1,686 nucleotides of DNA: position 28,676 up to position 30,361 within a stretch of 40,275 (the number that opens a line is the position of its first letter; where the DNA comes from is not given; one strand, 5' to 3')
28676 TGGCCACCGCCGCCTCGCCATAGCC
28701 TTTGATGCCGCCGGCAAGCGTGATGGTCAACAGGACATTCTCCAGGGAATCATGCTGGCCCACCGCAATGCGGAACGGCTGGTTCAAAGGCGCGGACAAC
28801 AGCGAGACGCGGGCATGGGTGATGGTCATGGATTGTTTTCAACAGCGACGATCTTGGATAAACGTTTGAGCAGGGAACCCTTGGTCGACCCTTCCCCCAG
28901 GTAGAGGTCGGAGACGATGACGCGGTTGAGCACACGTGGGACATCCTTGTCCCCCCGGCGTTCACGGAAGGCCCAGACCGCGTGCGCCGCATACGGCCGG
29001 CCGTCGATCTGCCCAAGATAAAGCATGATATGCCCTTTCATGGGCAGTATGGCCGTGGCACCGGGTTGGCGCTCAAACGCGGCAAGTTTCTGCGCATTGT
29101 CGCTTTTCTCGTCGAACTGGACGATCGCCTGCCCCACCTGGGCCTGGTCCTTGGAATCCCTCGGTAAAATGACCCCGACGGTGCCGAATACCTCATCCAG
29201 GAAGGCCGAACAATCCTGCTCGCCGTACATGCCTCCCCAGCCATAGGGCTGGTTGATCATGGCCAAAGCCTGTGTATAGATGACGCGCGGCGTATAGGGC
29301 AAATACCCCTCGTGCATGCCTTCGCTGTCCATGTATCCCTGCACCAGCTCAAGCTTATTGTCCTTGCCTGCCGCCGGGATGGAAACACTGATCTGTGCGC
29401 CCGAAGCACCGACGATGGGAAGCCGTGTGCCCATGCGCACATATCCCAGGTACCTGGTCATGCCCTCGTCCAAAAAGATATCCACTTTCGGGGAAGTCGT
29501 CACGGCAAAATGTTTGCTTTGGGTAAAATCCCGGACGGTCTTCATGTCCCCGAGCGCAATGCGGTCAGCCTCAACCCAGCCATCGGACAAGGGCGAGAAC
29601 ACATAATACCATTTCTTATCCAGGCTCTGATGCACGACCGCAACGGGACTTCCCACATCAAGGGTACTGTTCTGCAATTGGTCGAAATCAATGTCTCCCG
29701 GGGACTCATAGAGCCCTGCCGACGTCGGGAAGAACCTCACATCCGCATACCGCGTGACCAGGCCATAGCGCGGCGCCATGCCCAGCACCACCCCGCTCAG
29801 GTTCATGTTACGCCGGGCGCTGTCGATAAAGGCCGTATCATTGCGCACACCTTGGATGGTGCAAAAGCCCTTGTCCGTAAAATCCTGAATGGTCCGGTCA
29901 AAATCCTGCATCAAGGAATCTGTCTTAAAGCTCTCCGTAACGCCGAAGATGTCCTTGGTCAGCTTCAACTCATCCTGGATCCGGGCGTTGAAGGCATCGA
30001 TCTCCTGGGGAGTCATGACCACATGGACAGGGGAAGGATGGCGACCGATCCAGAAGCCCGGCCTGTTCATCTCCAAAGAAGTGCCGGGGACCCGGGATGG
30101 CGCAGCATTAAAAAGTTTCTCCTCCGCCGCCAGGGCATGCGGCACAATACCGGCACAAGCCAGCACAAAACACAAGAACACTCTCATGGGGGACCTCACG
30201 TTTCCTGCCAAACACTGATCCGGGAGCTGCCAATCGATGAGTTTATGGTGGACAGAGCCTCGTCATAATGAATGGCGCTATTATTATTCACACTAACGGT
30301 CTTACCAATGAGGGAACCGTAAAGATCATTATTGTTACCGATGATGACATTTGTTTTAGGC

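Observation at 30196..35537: Two divergent, mirror-image pseudopilin modules, each ending in an oversized PilX-like protein, with no pilus machinery nearby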

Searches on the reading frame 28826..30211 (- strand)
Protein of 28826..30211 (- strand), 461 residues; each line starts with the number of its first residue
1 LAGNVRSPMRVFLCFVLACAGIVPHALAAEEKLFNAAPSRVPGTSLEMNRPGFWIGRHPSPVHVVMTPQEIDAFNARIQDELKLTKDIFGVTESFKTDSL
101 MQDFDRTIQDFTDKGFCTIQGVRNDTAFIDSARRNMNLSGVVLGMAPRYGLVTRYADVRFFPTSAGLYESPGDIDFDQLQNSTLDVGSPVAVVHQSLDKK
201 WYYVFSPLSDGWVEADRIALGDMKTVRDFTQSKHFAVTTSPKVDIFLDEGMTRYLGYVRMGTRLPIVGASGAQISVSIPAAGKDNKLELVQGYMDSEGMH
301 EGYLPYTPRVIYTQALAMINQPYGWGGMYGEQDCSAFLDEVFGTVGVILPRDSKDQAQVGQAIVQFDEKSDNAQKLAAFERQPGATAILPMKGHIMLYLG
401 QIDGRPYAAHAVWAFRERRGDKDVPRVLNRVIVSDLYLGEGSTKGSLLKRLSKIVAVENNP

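Call 5: search_protein_families(library=pfam, max_evalue=0.001, proteins=[window:28826-30211:-])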
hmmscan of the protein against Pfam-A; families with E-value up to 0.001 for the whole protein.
window:28826-30211:- (461 aa): 2 families
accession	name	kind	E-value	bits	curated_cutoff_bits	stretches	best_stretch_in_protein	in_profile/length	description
PF12913.13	SH3_6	-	3.2e-15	55.9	27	1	168-214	3-53/53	SH3 domain (SH3b1 type)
PF00877.26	NLPC_P60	-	1e-07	32.3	23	1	321-368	2-39/105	NlpC/P60 family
